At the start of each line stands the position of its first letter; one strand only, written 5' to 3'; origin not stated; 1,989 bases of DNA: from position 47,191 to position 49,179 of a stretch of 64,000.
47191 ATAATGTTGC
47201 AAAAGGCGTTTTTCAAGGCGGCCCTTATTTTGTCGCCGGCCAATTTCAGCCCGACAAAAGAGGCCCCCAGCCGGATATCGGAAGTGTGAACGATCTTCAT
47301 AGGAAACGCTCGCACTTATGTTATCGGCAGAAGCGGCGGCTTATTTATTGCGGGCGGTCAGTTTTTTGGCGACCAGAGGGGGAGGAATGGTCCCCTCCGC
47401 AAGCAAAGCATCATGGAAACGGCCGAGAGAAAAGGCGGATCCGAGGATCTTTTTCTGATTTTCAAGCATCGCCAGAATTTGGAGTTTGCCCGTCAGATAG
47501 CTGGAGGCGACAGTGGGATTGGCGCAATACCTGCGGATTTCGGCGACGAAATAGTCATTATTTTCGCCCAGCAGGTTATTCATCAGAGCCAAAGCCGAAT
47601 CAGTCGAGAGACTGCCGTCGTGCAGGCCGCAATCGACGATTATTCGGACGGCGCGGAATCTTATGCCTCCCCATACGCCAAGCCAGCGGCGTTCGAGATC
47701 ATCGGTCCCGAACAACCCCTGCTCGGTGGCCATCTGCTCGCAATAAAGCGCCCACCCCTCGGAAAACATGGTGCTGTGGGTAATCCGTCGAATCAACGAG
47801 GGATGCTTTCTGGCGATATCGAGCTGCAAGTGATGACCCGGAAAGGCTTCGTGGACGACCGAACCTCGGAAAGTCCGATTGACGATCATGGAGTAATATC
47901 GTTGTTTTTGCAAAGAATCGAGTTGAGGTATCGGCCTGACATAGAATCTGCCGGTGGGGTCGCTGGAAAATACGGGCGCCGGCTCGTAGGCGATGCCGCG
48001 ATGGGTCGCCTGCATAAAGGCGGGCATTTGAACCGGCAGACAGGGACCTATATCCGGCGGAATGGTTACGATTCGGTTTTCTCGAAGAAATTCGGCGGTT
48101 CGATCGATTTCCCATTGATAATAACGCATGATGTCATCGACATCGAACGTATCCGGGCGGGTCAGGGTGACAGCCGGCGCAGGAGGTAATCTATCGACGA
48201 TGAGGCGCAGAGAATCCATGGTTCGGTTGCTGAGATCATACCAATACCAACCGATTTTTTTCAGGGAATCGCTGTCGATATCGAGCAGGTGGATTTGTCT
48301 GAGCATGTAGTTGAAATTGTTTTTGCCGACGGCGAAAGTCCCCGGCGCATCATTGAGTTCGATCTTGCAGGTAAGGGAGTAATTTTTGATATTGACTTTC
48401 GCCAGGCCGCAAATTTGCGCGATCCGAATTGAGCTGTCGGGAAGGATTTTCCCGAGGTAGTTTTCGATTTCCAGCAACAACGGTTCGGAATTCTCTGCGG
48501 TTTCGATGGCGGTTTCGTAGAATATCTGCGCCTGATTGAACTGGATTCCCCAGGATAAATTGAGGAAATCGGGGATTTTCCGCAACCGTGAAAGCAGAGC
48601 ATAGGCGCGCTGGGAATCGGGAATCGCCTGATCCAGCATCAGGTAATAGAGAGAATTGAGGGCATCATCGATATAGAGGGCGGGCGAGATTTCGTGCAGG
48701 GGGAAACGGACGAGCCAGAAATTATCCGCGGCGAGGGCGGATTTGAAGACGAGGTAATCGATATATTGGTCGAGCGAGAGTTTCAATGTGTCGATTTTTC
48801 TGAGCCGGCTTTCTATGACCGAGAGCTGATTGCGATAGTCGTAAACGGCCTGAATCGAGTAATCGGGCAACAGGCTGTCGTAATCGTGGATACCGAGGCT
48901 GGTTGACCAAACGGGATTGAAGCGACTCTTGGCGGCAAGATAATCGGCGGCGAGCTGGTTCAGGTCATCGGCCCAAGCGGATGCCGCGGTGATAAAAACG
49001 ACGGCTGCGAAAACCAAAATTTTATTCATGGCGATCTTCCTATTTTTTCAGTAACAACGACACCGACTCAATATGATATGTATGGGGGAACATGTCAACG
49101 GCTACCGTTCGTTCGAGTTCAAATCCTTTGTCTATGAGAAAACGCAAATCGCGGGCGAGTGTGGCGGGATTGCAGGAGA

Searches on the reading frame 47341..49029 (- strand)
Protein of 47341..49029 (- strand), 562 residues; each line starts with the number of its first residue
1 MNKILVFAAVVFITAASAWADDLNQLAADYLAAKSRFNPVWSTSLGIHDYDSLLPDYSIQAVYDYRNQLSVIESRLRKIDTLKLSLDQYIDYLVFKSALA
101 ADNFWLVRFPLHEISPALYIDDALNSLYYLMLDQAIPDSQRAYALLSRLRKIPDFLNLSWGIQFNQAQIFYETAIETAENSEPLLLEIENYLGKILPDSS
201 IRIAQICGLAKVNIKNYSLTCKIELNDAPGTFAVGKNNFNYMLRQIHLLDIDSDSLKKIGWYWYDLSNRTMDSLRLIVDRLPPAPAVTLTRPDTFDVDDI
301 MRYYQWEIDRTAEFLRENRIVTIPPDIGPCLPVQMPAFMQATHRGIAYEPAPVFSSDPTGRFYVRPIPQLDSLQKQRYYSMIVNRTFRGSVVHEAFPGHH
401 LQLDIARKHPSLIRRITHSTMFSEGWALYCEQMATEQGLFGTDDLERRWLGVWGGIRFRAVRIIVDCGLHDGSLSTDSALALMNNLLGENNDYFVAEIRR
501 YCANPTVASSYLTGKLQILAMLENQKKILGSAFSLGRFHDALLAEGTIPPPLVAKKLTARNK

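Call 79: search_protein_families(library=pfam, proteins=[window:47341-49029:-], max_evalue=0.00001)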
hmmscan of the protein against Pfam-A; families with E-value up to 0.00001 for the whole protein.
window:47341-49029:- (562 aa): 1 family
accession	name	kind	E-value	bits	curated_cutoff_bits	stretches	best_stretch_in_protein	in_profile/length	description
PF05960.17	DUF885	-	6.3e-67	227.8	32.4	1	39-556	1-531/532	Bacterial protein of unknown function (DUF885)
